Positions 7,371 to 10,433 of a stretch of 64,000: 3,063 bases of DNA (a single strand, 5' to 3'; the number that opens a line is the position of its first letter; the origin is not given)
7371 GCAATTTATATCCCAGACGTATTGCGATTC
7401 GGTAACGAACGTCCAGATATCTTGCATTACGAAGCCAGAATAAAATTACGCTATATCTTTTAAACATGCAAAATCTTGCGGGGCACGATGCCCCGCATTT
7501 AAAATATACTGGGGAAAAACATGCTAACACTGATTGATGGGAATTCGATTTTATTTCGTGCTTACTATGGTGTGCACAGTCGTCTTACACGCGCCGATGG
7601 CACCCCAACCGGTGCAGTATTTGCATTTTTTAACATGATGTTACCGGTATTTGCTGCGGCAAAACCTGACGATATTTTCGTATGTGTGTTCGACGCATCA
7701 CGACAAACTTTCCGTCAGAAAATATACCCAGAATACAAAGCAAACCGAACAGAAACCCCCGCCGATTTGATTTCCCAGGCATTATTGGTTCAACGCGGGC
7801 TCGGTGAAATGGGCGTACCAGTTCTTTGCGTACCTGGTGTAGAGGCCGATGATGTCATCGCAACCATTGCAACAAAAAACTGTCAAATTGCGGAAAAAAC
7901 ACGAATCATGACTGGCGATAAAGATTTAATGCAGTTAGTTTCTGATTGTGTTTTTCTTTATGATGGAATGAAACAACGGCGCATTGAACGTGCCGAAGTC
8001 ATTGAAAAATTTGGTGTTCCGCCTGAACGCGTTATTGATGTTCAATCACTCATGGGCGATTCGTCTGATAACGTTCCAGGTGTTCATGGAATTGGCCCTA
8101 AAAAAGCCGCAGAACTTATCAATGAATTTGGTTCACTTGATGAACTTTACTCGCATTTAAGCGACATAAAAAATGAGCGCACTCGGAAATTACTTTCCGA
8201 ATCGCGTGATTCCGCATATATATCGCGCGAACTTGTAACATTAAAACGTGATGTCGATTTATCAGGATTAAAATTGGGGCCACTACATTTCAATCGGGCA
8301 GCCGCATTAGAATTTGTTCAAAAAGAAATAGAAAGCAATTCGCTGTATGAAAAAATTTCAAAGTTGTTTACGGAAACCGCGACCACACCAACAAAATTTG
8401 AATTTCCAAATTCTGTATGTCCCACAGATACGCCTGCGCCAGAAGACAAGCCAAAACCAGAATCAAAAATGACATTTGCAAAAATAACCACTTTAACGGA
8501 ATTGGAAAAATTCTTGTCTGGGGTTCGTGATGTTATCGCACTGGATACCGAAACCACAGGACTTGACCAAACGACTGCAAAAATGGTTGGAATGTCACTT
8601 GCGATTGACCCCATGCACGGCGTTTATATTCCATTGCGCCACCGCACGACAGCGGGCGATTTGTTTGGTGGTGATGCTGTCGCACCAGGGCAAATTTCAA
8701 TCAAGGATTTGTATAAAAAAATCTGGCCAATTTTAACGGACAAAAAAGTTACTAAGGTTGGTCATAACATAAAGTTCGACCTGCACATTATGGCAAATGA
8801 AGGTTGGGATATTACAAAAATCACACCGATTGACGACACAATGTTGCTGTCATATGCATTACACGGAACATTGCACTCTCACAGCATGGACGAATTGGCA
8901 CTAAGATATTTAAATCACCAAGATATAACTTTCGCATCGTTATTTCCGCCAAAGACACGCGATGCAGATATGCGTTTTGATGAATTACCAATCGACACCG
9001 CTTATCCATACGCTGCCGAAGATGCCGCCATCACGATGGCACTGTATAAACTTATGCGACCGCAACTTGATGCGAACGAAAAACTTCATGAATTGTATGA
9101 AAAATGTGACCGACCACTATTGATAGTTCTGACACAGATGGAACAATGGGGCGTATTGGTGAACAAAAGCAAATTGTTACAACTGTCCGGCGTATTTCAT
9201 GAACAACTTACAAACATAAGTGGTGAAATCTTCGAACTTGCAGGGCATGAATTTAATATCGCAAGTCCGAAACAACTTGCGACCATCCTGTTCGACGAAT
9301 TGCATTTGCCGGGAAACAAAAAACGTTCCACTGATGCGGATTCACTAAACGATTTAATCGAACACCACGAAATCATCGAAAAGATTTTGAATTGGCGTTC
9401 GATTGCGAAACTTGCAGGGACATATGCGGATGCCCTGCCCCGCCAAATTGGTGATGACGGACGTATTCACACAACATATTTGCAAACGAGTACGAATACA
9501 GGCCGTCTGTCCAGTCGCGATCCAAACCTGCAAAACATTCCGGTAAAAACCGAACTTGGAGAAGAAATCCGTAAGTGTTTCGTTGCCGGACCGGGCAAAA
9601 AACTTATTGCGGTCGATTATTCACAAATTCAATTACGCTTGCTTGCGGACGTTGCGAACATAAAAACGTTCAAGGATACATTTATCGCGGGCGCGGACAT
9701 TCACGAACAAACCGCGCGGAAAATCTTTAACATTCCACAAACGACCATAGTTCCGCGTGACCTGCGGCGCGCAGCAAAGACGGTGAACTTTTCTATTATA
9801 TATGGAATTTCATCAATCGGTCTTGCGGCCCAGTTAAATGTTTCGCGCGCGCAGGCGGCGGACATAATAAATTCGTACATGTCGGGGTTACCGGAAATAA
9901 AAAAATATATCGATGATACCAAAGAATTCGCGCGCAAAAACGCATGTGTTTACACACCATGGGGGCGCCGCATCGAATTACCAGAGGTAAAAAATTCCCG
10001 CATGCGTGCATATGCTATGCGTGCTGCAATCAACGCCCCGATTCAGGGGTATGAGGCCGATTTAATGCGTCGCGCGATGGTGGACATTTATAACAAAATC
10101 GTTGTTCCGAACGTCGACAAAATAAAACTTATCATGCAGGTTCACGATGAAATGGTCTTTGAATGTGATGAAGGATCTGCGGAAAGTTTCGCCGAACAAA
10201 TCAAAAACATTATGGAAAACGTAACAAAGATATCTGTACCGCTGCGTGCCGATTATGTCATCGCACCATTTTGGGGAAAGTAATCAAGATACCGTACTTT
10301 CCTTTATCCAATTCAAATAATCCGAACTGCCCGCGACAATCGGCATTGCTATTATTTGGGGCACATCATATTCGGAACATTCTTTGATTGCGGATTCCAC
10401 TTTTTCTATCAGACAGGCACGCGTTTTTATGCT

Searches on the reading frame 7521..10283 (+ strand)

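Call 32: search_protein_families(library=pfam, proteins=[window:7521-10283:+], max_evalue=0.001)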
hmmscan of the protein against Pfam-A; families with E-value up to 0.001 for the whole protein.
window:7521-10283:+ (920 aa): 4 families
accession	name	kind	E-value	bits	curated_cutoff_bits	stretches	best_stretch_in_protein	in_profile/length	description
PF00476.26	DNA_pol_A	-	4e-126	421.4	34.3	1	551-919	3-380/381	DNA polymerase family A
PF02739.22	5_3_exonuc_N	-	6.6e-53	179.2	34.3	1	2-165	2-164/164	5'-3' exonuclease, N-terminal resolvase-like domain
PF01367.25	5_3_exonuc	-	5.9e-30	104.1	40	1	166-248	1-83/97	5'-3' exonuclease, C-terminal SAM fold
PF01612.26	DNA_pol_A_exo1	-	1.7e-26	93.5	23.6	1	321-517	3-173/173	3'-5' exonuclease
